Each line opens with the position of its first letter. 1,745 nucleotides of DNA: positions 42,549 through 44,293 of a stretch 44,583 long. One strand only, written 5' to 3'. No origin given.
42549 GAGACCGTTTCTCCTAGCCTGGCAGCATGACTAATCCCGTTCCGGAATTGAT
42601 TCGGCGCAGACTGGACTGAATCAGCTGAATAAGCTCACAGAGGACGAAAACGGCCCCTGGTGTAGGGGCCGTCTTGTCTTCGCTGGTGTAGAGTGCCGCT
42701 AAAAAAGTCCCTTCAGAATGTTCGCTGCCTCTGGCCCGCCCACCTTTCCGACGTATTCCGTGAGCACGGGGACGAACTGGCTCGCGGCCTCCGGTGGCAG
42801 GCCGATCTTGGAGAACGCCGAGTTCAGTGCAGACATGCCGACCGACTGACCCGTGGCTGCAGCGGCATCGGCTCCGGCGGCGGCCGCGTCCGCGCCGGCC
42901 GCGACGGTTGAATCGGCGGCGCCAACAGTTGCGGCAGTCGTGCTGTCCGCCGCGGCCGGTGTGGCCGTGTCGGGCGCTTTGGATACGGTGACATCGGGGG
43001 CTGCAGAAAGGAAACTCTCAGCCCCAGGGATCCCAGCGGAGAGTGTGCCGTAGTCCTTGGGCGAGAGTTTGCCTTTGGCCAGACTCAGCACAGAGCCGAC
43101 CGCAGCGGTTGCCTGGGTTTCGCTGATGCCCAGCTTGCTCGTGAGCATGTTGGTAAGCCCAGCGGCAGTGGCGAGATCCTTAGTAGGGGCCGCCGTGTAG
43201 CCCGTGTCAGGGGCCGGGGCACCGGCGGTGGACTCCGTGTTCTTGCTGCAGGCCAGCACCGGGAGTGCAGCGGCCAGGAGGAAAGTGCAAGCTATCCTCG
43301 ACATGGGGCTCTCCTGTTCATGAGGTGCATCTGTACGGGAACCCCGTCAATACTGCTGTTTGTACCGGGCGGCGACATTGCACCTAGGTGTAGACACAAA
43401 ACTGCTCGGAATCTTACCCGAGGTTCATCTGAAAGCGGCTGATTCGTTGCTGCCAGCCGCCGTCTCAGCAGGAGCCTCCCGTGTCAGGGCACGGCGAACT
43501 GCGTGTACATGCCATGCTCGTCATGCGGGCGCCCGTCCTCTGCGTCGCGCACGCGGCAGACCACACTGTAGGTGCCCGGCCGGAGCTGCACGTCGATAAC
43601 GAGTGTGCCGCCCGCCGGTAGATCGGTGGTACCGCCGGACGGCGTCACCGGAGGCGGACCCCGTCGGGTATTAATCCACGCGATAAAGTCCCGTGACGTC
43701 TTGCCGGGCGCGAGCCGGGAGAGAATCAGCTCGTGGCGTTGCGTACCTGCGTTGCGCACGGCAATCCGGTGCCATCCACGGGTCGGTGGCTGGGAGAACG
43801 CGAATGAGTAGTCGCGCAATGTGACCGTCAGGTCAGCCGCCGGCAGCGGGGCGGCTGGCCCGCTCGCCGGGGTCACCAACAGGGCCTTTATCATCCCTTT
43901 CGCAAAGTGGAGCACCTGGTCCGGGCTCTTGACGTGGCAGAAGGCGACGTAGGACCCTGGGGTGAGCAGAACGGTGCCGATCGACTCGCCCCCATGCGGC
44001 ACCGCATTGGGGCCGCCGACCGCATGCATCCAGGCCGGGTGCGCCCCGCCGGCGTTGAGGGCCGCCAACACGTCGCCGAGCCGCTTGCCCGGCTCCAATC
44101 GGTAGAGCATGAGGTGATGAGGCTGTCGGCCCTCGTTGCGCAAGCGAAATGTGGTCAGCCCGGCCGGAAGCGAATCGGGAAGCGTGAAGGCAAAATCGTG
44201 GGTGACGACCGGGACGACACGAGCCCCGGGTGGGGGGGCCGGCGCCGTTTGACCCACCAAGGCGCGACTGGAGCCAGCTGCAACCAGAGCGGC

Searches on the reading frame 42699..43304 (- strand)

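Call 54: search_protein_families(library=pfam, proteins=[window:42699-43304:-], max_evalue=0.0001)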
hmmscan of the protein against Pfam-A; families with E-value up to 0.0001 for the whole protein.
window:42699-43304:- (201 aa): 1 family
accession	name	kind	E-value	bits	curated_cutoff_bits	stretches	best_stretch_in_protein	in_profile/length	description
PF11075.13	DUF2780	-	6.9e-26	91.8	27.5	1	23-197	26-171/176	Protein of unknown function VcgC/VcgE (DUF2780)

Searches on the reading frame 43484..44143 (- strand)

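Call 54: search_protein_families(library=pfam, proteins=[window:43484-44143:-], max_evalue=0.0001)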
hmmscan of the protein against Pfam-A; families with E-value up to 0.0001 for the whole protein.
window:43484-44143:- (219 aa): 1 family
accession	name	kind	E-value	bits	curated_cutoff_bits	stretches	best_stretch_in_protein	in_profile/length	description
PF22072.2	FAP42_B3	-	6.3e-07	29.9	27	0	166-200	78-112/156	FAP42 domain B3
